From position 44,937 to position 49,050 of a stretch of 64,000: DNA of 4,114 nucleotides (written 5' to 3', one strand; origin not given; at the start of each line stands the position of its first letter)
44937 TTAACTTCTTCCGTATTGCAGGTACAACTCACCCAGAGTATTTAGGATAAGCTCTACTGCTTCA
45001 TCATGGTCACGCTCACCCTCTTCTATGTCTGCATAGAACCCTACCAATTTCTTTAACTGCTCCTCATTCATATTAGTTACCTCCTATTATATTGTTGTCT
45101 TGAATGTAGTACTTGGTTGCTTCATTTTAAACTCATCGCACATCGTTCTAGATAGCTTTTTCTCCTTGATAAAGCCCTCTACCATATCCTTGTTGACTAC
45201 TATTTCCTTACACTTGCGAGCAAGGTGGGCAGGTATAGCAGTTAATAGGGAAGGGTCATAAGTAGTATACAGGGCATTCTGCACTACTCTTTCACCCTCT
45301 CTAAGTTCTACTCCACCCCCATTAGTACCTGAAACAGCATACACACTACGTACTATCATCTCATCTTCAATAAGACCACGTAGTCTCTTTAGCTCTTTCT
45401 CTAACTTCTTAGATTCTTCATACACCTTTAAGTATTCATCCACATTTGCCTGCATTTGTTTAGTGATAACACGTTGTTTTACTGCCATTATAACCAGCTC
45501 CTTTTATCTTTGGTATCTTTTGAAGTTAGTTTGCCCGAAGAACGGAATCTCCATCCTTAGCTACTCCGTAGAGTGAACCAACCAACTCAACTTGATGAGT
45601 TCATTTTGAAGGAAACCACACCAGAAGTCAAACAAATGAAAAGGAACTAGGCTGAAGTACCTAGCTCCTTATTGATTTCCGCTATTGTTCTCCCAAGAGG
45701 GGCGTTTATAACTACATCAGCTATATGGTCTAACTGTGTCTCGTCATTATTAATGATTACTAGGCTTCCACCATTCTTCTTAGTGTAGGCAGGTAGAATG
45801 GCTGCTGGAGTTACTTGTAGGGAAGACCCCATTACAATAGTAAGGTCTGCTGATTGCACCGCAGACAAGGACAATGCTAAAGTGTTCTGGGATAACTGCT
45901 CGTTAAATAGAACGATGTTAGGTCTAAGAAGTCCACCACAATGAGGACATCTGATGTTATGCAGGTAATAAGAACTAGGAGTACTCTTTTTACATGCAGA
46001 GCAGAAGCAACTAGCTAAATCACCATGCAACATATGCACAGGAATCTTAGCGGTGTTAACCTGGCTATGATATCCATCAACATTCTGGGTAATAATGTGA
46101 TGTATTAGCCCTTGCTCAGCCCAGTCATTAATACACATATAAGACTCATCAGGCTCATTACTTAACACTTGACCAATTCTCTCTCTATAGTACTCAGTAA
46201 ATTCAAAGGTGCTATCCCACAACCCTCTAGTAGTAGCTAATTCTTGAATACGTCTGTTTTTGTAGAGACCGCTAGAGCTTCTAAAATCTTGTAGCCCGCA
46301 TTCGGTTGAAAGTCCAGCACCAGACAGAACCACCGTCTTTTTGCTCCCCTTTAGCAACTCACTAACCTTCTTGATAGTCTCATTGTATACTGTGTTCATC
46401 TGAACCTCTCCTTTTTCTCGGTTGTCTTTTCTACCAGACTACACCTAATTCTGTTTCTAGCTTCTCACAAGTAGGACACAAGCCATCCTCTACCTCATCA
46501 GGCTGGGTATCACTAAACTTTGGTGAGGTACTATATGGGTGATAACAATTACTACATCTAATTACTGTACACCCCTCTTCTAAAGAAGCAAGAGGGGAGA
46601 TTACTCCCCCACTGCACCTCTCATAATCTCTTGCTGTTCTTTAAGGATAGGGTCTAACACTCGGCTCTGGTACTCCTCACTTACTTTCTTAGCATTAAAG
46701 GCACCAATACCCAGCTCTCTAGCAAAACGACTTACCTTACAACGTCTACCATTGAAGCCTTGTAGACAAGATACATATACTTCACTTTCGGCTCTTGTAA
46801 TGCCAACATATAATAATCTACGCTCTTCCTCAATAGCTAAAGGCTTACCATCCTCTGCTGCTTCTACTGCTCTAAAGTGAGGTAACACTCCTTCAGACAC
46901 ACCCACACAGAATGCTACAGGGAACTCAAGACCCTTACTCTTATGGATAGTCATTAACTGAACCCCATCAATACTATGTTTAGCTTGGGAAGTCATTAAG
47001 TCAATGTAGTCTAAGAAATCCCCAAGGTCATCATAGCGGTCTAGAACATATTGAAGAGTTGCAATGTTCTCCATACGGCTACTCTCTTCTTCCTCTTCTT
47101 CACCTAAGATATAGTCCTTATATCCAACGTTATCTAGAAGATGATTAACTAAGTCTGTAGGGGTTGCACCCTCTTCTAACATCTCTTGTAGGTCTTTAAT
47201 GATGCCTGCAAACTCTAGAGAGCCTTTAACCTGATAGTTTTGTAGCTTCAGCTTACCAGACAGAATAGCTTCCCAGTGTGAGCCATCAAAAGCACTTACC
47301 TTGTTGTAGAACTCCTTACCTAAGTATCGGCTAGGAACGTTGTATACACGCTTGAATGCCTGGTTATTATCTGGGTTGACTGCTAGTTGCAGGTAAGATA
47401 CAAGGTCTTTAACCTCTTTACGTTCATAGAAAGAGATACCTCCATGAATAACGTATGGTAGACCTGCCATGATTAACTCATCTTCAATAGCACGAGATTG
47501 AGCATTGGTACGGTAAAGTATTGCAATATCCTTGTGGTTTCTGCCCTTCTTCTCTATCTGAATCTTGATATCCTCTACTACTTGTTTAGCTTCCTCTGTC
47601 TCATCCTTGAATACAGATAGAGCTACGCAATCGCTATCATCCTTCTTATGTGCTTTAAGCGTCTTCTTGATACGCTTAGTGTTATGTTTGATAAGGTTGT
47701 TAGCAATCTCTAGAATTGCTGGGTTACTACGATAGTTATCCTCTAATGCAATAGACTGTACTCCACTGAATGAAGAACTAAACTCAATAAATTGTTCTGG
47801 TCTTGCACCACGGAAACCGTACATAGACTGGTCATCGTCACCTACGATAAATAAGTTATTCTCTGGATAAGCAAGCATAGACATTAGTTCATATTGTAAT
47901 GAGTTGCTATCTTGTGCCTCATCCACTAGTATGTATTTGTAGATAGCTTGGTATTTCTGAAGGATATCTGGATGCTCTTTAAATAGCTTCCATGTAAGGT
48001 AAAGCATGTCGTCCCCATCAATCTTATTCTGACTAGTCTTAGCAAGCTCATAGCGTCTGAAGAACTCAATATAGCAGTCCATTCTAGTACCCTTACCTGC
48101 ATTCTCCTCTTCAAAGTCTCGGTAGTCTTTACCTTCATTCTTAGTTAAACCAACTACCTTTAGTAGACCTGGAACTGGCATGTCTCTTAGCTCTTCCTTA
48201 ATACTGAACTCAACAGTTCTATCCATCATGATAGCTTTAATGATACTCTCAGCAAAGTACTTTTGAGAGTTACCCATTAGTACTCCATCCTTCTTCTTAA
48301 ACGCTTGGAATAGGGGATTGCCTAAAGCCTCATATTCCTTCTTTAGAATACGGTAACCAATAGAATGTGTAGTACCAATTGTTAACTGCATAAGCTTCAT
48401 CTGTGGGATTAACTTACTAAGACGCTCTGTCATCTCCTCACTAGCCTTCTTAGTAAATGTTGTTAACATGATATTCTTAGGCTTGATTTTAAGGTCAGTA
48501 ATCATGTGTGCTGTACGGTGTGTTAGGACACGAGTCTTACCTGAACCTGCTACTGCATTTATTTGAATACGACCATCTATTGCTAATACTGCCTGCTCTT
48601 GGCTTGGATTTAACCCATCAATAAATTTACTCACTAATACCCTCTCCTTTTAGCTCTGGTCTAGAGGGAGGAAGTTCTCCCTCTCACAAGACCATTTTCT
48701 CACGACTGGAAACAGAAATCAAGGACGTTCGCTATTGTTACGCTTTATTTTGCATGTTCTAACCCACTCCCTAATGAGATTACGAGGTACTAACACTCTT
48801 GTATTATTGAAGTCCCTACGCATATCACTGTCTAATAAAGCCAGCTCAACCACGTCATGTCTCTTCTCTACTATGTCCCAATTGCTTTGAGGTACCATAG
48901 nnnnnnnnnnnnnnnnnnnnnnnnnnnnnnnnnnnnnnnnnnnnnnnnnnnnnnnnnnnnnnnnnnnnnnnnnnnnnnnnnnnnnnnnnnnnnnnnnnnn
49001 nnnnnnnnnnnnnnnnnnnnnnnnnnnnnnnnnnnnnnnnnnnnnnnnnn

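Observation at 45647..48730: A canonical zinc-containing sirtuin paired with a UvrD-type helicase behind an early host-takeover-type promoter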

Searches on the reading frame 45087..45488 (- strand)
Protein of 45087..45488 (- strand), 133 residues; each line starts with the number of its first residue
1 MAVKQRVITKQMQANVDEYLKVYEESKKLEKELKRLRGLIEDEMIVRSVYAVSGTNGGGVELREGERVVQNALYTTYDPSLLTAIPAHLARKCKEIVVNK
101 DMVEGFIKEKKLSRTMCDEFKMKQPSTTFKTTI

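Call 4: search_protein_families(library=pfam, proteins=[window:45087-45488:-], max_evalue=0.01)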
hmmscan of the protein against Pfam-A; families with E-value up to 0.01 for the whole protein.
window:45087-45488:- (133 aa): 1 family
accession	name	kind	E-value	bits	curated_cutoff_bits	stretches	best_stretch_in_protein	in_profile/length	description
PF24091.1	DUF7376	-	6.7e-15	55.9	27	1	4-123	84-204/219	Family of unknown function (DUF7376)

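Call 21: search_protein_families(library=phrogs, proteins=[window:45087-45488:-], max_evalue=0.001)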
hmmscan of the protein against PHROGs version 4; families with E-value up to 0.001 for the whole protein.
window:45087-45488:- (133 aa): 2 families
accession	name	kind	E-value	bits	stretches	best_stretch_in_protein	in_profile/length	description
phrog_15748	-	unknown function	5.8e-70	234.6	1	1-133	1-133/134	-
phrog_2362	-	unknown function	2.6e-15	57.8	1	5-122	89-207/223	-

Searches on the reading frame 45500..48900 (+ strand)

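Call 40: search_protein_families(library=pfam, proteins=[L001:9136-9357:-], max_evalue=1)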
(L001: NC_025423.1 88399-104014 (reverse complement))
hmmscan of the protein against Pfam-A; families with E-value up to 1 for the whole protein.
L001:9136-9357:- (73 aa): 0 families
